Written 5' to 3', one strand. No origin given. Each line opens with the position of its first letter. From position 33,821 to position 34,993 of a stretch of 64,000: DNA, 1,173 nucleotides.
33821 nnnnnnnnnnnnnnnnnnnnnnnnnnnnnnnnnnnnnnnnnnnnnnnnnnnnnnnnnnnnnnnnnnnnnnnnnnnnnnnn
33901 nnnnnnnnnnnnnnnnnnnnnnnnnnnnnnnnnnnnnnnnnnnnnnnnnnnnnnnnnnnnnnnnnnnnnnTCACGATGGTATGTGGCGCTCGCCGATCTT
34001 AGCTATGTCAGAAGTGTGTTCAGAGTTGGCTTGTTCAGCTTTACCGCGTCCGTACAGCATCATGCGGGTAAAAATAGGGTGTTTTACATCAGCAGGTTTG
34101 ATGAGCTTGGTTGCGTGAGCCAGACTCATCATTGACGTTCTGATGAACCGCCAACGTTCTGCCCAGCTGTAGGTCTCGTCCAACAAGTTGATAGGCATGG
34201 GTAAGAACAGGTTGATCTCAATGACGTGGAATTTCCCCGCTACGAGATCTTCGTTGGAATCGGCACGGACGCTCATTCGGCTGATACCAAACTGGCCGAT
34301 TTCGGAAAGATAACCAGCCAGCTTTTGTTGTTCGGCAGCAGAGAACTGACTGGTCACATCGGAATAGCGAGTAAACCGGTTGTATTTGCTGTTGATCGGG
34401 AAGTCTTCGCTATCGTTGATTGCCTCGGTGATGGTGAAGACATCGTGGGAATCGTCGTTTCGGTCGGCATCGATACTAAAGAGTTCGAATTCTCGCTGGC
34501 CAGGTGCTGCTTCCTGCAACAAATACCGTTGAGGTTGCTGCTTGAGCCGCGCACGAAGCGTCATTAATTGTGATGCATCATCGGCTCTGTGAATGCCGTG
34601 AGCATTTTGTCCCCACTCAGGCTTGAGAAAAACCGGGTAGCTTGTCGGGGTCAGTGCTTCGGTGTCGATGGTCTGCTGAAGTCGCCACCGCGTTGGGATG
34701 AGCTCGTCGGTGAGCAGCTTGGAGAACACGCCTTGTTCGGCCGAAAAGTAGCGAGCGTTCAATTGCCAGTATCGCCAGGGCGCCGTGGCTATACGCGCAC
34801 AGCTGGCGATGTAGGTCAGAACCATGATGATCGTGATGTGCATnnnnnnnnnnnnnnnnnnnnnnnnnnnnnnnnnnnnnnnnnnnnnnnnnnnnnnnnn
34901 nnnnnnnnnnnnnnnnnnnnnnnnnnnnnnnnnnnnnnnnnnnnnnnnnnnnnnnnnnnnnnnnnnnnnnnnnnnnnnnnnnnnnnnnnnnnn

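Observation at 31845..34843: Three-gene operon of two different ATP-grasp ligases plus an MFS-type transporter: candidate undescribed peptide or metabolite pathway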

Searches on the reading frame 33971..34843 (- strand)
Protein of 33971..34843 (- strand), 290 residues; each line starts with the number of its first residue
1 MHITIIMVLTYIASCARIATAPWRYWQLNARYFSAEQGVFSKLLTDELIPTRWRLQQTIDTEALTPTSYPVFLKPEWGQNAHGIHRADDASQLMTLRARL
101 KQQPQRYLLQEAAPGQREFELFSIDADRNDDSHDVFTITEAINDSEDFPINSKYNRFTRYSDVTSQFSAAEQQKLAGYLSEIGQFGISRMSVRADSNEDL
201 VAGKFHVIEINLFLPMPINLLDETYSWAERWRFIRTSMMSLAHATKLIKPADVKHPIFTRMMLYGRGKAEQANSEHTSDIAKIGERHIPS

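Call 3: search_protein_families(library=pfam, proteins=[window:33971-34843:-], max_evalue=0.1)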
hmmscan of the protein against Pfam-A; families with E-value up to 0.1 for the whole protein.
window:33971-34843:- (290 aa): 1 family
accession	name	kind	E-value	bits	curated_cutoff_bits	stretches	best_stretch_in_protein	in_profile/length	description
PF07478.18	Dala_Dala_lig_C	-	0.0013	18.7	24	1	53-211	20-173/204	D-ala D-ala ligase C-terminus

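Call 4: search_protein_families(library=ncbifam, proteins=[window:33971-34843:-], max_evalue=0.1)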
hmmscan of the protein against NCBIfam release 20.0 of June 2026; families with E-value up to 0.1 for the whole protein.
window:33971-34843:- (290 aa): 6 families
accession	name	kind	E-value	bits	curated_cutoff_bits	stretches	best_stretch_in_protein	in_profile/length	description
NF009402.0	PRK12767.1-1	equivalog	9.3e-05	21.4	218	1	50-116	132-196/329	carbamoyl phosphate synthase-like protein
TIGR01205.1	D_ala_D_alaTIGR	subfamily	0.00025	20.1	245.65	1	59-211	137-284/318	D-alanine--D-alanine ligase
NF002527.0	PRK01966.1-3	equivalog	0.00063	19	310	1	59-211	147-295/332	D-alanine--D-alanine ligase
NF011170.0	PRK14572.1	equivalog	0.00086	18.5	489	1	64-211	167-312/351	D-alanyl-alanine synthetase A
NF009406.0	PRK12767.1-5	equivalog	0.025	13.7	271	1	67-115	147-191/327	carbamoyl phosphate synthase-like protein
NF033887.1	conj_TraX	equivalog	0.032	13.8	100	1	5-46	113-157/163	conjugal transfer protein TraX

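Call 5: find_homologous_proteins(query=window:33971-34843:-)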
Query window:33971-34843:- (290 aa): 528 proteins with E <= 0.001 among 1368 candidates; the best 120 are listed.
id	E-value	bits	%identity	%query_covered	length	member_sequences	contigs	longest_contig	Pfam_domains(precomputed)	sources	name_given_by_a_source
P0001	2.2e-192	655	99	100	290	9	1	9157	-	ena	-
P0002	3.4e-188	642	97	100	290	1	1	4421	-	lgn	-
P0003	7.9e-169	578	87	100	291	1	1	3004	-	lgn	-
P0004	6.7e-167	572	86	100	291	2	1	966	-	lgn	-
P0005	4.9e-155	533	81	100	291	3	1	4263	-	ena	-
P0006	1.4e-152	525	79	100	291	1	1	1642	-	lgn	-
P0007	2.4e-152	524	78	100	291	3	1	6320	-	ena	-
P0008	6.0e-151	519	78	100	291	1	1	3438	-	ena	-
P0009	1.6e-150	518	78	100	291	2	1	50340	-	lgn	-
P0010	6.0e-150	516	78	99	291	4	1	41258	-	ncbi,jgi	-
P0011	1.1e-149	515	77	100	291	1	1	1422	-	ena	-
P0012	1.5e-149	515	77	100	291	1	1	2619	-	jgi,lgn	jgi:hypothetical protein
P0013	3.0e-148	511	76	100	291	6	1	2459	-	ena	-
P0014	5.5e-148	510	75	100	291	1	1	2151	-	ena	-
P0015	1.8e-147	508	76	100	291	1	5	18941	PF07478.19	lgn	-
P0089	3.6e-130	451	68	99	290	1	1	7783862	PF07478.19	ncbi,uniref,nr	ncbi:hypothetical protein [Granulosicoccus antarcticus]|uniref:D-alanine--D-alanine ligase n=1 Tax=G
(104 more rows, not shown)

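Call 7: search_solved_structures(query=window:33971-34843:-, max_evalue=1)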
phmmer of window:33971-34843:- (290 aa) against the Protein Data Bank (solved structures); distinct sequences matched with E-value up to 1: 2.
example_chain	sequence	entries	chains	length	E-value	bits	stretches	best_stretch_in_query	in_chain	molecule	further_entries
5jnu_A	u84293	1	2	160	0.41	13.2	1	37-93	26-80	Low molecular weight phosphotyrosine protein phosphatase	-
3lwb_A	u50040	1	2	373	0.47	13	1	63-125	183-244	D-alanine--D-alanine ligase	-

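Call 9: find_encoding_contigs(protein=P0089, flank=10000, max_places=2)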
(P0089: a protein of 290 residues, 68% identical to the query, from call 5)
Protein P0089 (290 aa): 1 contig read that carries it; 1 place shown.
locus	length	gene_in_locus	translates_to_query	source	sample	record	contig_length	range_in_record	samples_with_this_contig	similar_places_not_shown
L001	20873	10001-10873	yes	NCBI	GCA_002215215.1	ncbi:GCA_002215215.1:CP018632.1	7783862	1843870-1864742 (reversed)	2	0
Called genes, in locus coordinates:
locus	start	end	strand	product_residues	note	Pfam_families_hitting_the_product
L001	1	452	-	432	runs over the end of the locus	PF01180:DHO_dh, PF01207:Dus, PF17179:Fer4_22 (faint), PF12837:Fer4_6 (weak), PF13237:Fer4_10 (weak), PF12838:Fer4_7, PF14697:Fer4_21, PF00037:Fer4 (weak), +3 more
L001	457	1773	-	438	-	PF14691:Fer4_20, PF00070:Pyr_redox (faint), PF01266:DAO (weak), PF07992:Pyr_redox_2, PF13450:NAD_binding_8, PF13738:Pyr_redox_3 (faint)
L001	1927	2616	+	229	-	PF12917:YfbR-like, PF13023:HD_3, PF01966:HD (weak)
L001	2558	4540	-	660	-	PF06213:CobT, PF11775:CobT_C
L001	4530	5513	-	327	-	PF12556:CobS_N, PF07728:AAA_5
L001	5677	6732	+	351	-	PF13407:Peripla_BP_4 (faint), PF00532:Peripla_BP_1, PF13377:Peripla_BP_3, PF00196:GerE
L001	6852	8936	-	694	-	PF00009:GTP_EFTU, PF03144:GTP_EFTU_D2, PF22042:EF-G_D2, PF14492:EFG_III, PF03764:EFG_IV, PF00679:EFG_C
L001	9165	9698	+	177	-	PF13650:Asp_protease_2, PF13975:gag-asp_proteas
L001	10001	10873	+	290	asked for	PF07478:Dala_Dala_lig_C (weak)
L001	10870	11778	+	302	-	-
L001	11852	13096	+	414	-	-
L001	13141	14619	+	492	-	PF10423:AMNp_N, PF01048:PNP_UDP_1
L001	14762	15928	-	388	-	PF18027:Pepdidase_M14_N, PF00246:Peptidase_M14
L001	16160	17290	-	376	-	PF02469:Fasciclin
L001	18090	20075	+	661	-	PF08351:TmcA_N, PF13604:AAA_30 (faint), PF05127:NAT10_TcmA_helicase, PF13718:GNAT_acetyltr_2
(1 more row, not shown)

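Call 24: find_related_loci(query=A1, collection=genome_contigs, flank=8000)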
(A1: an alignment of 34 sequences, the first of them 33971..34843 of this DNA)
Query A1 (290 aa) in genome_contigs; peptide patterns used: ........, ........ (x = any residue, [..] = any of these).
167 stretches matched a pattern; 136 encode a relative of the query (tblastn E <= 1e-3); the best 80 are kept; 80 distinct loci.
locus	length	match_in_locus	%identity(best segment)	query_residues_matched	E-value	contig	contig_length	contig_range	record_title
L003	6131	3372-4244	82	1-290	3e-165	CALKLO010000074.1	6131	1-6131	MAG: uncultured Granulosicoccus sp. isolate B2_Bin_Bin_99_1 genome assembly, contig: c_000000216265, whole genome shotgu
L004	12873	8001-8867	78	1-288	2e-158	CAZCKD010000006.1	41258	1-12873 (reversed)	MAG TPA_asm: uncultured Granulosicoccaceae bacterium isolate SRP065251_co1_144 genome assembly, contig: NODE_516_length_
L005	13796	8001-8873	77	1-290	8e-158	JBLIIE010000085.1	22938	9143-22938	MAG: Granulosicoccus sp. isolate 3300054696_161 Ga0535666_0002886, whole genome shotgun sequence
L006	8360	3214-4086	77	1-290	2e-156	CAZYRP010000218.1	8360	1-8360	MAG TPA_asm: uncultured Granulosicoccaceae bacterium isolate binchicken_co385_105 genome assembly, contig: NODE_7073_len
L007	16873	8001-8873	75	1-290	2e-153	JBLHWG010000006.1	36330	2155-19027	MAG: Halioglobus sp. isolate 3300046534_21 Ga0491194_0001527, whole genome shotgun sequence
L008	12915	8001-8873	75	1-290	2e-152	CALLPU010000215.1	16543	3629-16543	MAG: uncultured Granulosicoccus sp. isolate L2_Bin_Bin_84_1 genome assembly, contig: c_000000823749, whole genome shotgu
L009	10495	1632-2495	77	1-290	1e-151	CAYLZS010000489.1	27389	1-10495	MAG TPA_asm: uncultured Granulosicoccaceae bacterium isolate binchicken_co345_16 genome assembly, contig: k141_1607860,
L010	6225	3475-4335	75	1-290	1e-150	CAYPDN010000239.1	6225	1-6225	MAG TPA_asm: uncultured Granulosicoccaceae bacterium isolate binchicken_co258_30 genome assembly, contig: NODE_9444_leng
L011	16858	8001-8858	74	1-289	1e-145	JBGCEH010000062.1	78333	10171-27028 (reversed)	MAG: Granulosicoccus sp. isolate SGMAG-52 contig62, whole genome shotgun sequence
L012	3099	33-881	72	1-283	2e-150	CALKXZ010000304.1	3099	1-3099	MAG: uncultured Granulosicoccus sp. isolate H4_Bin_Bin_111_1 genome assembly, contig: c_000000694415, whole genome shotg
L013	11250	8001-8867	71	1-287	4e-141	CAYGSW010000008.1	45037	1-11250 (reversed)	MAG TPA_asm: uncultured Granulosicoccaceae bacterium isolate ERP117304_co3_182 genome assembly, contig: NODE_1225_length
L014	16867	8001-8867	70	1-288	5e-140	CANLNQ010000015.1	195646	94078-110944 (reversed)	uncultured Granulosicoccus sp. isolate 3-149-J.fasta genome assembly, contig: NODE_15, whole genome shotgun sequence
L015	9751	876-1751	70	1-287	3e-140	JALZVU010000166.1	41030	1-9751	MAG: Granulosicoccus sp. isolate g3_MAG_00002 g3_MAG_00002_000000000166, whole genome shotgun sequence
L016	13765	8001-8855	73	1-289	3e-140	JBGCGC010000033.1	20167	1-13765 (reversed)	MAG: Granulosicoccus sp. isolate SGMAG-09 contig33, whole genome shotgun sequence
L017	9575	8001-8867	70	1-288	6e-140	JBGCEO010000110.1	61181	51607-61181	MAG: Granulosicoccus sp. isolate SGMAG-45 contig110, whole genome shotgun sequence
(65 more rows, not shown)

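Call 26: search_protein_representatives(protein=window:33971-34843:-)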
Query: 290 residues. Proteins with E-value up to 0.001 (for the whole library): 116; up to 1e-10: 88; up to 1e-30: 48. The best 116 are listed.
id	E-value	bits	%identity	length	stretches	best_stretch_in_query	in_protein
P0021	5.9e-145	498.1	75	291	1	1-290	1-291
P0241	3.9e-92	324.9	62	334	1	33-269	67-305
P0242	2.7e-75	269.7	48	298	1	4-266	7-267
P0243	4.8e-70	252.5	48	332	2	67-270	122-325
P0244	2.9e-68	246.6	45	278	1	1-266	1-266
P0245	1.9e-67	243.9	50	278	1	7-261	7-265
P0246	7.2e-61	222.3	41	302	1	5-268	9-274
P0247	3.4e-59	216.9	43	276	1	2-262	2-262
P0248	1.7e-57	211.3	40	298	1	3-268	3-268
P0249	3.0e-57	210.5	40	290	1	5-266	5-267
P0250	2.2e-56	207.6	38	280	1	6-268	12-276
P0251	1.3e-55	205.1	39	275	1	7-260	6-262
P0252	3.4e-54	200.4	41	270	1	3-264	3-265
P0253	5.0e-54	199.9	38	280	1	2-263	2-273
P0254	1.5e-53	198.3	41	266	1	6-260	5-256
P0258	4.5e-51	190.2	37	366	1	6-248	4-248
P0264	1.1e-46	175.9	35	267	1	3-262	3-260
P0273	1.1e-37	146.4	32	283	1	11-263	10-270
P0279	6.3e-33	130.7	33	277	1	2-270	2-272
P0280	4.5e-32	127.9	29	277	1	8-262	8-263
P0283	9.5e-32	126.8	32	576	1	7-267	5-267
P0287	8.6e-31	123.7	32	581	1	18-254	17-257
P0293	8.6e-27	110.6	31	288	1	7-242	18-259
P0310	1.1e-17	80.7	26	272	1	7-252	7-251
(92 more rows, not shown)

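Call 31: predict_structure(alignment_id=A1)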
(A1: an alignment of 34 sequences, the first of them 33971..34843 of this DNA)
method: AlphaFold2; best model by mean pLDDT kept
length: 290 residues; sequences in the alignment: 34
mean_pLDDT: 82.1   pTM: 0.80
mean pLDDT of the five models: 82.1, 79.7, 77.4, 76.9, 73.3
residues with pLDDT >= 90: 148; 70-90: 87; 50-70: 27; < 50: 28
segments of 3 or more residues with pLDDT < 50: 264-290
pLDDT, mean of each block of 10 residues (from residue 1): 85 92 79 61 85 92 91 82 88 95 88 94 89 93 90 84 97 94 89 97 95 82 93 94 81 54 46 35 34
secondary structure, 60 per line:
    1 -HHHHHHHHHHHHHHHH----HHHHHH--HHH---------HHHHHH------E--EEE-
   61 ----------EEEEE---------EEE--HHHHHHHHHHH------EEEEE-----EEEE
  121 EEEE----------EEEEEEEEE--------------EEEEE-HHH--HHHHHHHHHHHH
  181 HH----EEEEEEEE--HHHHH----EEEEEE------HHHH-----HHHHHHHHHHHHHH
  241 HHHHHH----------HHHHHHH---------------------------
elements in order: H2-17 H22-27 H42-47 E57-59 E71-75 E85-87 H90-100 E107-111 E117-124 E135-143 E158-162 H169-182 E187-194 H197-201 E206-211 H218-221 H227-246 H257-263

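Call 34: fold_search(model_id=the predicted structure, library=pdb)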
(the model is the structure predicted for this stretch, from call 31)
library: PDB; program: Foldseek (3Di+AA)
matches with E <= 10: 686; with E <= 0.001: 377
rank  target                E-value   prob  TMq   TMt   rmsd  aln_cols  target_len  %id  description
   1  6u1h_A                5.1e-08  1.00  0.49  0.44   4.8       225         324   14  Thermus thermophilus D-alanine-D-alanine ligase in complex with ADP, phosphate, Mg2+ and K+ (released 2020-05-06)
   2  7u9k_B                7.1e-08  1.00  0.49  0.44   4.7       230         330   16  Staphylococcus aureus D-alanine-D-alanine ligase in complex with ATP, D-ala-D-ala, Mg2+ and K+ (released 2023-03-15)
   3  8fff                  8.4e-08  1.00  0.48  0.41   5.2       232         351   15  Crystal structure of Staphylococcus aureus D-alanine D-alanine ligase enzyme in complex with acetate (released 2024-05-08)
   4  6u1h_C                8.9e-08  1.00  0.47  0.43   5.2       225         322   15  Thermus thermophilus D-alanine-D-alanine ligase in complex with ADP, phosphate, Mg2+ and K+ (released 2020-05-06)
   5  8evy_A                1.2e-07  1.00  0.50  0.46   4.7       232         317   16  DdlB from Pseudomonas aeruginosa PAO1 in complex with ATP and D-ala-D-ala (released 2023-08-30)
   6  1i7l_A                1.3e-07  1.00  0.45  0.43   7.0       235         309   14  CRYSTAL STRUCTURE ANALYSIS OF THE COMPLEX OF THE C DOMAIN OF SYNAPSIN II FROM RAT WITH ATP (released 2003-07-01)
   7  6u1h_B                1.5e-07  1.00  0.49  0.45   4.6       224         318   13  Thermus thermophilus D-alanine-D-alanine ligase in complex with ADP, phosphate, Mg2+ and K+ (released 2020-05-06)
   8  8evy_C                1.6e-07  1.00  0.48  0.45   4.7       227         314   18  DdlB from Pseudomonas aeruginosa PAO1 in complex with ATP and D-ala-D-ala (released 2023-08-30)
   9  8evz_A                1.7e-07  1.00  0.50  0.47   4.5       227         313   15  DdlB from Pseudomonas aeruginosa PAO1 in complex with ADP and phosphorylated D-cycloserine (released 2023-08-30)
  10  3i12_D                1.7e-07  1.00  0.48  0.40   8.0       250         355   15  The crystal structure of the D-alanyl-alanine synthetase A from Salmonella enterica subsp. enterica serovar Typhimuriu (released 2009-08-18)
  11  3r5x_D                1.8e-07  1.00  0.46  0.44   6.4       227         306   12  Crystal Structure of D-alanine--D-Alanine Ligase from Bacillus anthracis complexed with ATP (released 2011-04-06)
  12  6u1f_A                1.9e-07  1.00  0.50  0.45   4.7       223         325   13  Thermus thermophilus D-alanine-D-alanine ligase in complex with ATP, D-alanine-D-alanine, Mg2+ and Cs+ (released 2020-05-06)
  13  6u1k_C                1.9e-07  1.00  0.46  0.42   5.5       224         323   16  Thermus thermophilus D-alanine-D-alanine ligase in complex with ADP, carbonate, D-alanine-D-alanine, Mg2+ and K+ (released 2020-05-06)
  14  1i7n_A                2.0e-07  1.00  0.43  0.41   7.1       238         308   13  CRYSTAL STRUCTURE ANALYSIS OF THE C DOMAIN OF SYNAPSIN II FROM RAT BRAIN (released 2003-07-15)
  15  1pk8_D                2.1e-07  1.00  0.46  0.44   6.7       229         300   14  Crystal Structure of Rat Synapsin I C Domain Complexed to Ca.ATP (released 2004-03-23)
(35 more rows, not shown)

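Call 37: search_solved_structures(query=A1, max_evalue=1, show_alignments=3)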
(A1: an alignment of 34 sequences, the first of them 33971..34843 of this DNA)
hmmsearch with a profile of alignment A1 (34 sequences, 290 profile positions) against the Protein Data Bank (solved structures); distinct sequences matched with E-value up to 1: 5.
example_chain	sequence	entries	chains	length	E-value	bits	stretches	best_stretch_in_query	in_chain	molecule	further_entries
3vot_A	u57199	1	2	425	0.27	13.8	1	67-108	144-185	L-amino acid ligase, BL00235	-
1e4e_A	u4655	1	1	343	0.46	13.1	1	60-115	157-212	VANCOMYCIN/TEICOPLANIN A-TYPE RESISTANCE PROTEIN VANA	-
1e4e_B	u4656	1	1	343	0.46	13.1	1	60-115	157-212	VANCOMYCIN/TEICOPLANIN A-TYPE RESISTANCE PROTEIN VANA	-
3lwb_A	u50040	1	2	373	0.8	12.3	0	65-121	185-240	D-alanine--D-alanine ligase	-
3k3p_A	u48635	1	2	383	0.92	12.1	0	67-121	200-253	D-alanine--D-alanine ligase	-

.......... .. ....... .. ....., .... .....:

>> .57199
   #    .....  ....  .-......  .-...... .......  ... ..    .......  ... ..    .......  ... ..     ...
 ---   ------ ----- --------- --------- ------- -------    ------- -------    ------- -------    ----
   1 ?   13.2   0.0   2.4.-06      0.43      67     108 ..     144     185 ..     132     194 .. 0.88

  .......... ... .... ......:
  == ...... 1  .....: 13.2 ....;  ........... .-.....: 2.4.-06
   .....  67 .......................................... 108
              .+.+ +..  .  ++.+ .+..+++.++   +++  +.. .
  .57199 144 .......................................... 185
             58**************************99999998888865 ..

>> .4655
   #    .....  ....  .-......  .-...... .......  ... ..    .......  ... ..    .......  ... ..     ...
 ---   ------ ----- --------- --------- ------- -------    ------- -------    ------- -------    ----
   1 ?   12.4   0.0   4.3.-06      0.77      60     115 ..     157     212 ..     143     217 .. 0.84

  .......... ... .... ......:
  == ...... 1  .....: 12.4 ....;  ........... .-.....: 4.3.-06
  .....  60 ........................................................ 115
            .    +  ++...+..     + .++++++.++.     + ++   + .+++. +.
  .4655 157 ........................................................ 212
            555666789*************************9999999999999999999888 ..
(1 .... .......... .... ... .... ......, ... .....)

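Call 38: list_cluster_members(proteins=[P0283, P0287, P0258, P0273, P0280, P0310, P0246, P0250, P0264, P0279])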
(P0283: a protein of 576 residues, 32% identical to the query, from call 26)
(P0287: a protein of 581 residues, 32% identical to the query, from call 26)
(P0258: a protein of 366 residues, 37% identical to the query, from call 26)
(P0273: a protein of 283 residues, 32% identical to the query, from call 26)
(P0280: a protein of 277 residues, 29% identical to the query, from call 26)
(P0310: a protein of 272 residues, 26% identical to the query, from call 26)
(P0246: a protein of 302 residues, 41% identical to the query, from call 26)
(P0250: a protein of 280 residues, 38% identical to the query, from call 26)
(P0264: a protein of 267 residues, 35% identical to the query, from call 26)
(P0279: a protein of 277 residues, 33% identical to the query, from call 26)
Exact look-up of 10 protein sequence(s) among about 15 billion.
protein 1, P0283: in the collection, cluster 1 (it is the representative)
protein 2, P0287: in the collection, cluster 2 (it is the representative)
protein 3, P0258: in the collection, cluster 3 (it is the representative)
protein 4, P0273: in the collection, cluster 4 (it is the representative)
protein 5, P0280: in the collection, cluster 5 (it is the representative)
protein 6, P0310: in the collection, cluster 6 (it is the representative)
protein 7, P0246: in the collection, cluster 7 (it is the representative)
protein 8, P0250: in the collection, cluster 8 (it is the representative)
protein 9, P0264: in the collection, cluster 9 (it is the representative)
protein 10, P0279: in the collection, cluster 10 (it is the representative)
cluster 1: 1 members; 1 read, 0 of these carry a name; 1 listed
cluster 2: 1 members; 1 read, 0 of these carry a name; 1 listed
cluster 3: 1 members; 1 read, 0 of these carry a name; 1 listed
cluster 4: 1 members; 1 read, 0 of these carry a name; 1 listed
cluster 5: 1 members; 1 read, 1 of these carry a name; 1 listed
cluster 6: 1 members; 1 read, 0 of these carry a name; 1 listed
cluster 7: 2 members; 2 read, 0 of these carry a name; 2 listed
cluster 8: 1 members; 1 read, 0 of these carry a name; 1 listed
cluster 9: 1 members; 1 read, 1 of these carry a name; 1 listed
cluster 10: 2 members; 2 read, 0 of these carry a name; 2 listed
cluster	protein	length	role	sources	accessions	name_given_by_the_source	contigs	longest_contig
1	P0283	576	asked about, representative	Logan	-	-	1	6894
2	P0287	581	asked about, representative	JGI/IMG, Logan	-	-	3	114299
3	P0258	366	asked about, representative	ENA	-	-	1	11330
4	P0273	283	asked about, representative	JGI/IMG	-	-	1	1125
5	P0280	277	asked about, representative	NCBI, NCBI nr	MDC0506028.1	hypothetical protein OAN96_00360 [Candidatus Gracilibacteria bacterium] | hypothetical protein [Candidatus Gracilibacteria bacterium]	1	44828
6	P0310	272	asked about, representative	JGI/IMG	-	-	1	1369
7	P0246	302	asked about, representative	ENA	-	-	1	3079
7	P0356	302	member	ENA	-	-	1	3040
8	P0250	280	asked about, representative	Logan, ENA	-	-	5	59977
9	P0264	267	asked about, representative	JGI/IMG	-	hypothetical protein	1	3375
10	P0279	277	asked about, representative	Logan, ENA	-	-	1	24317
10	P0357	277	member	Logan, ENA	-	-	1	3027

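Call 39: find_encoding_contigs(protein=P0287, flank=8000, max_places=2)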
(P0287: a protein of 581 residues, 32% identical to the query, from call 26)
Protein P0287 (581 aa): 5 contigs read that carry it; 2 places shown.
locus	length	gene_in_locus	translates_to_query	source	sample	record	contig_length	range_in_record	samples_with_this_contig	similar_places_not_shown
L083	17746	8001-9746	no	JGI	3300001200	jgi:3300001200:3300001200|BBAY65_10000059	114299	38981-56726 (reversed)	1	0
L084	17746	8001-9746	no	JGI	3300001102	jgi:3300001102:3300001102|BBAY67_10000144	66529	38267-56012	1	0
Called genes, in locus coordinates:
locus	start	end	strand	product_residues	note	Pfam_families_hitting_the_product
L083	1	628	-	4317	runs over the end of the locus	-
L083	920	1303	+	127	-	-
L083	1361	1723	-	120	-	PF01741:MscL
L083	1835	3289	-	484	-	PF00152:tRNA-synt_2, PF09391:DUF2000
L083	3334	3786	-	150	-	-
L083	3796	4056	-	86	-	PF05016:ParE_toxin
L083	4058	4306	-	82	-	PF19807:DUF6290 (weak)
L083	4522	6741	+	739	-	PF26449:DUF8128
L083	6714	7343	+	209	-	-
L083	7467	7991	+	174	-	-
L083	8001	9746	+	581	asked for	PF07478:Dala_Dala_lig_C (faint)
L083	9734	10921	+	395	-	PF07690:MFS_1 (weak)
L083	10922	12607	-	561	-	PF01645:Glu_synthase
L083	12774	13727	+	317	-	PF18895:T4SS_pilin (weak)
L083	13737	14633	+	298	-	PF18895:T4SS_pilin (weak)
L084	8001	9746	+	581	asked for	PF07478:Dala_Dala_lig_C (faint)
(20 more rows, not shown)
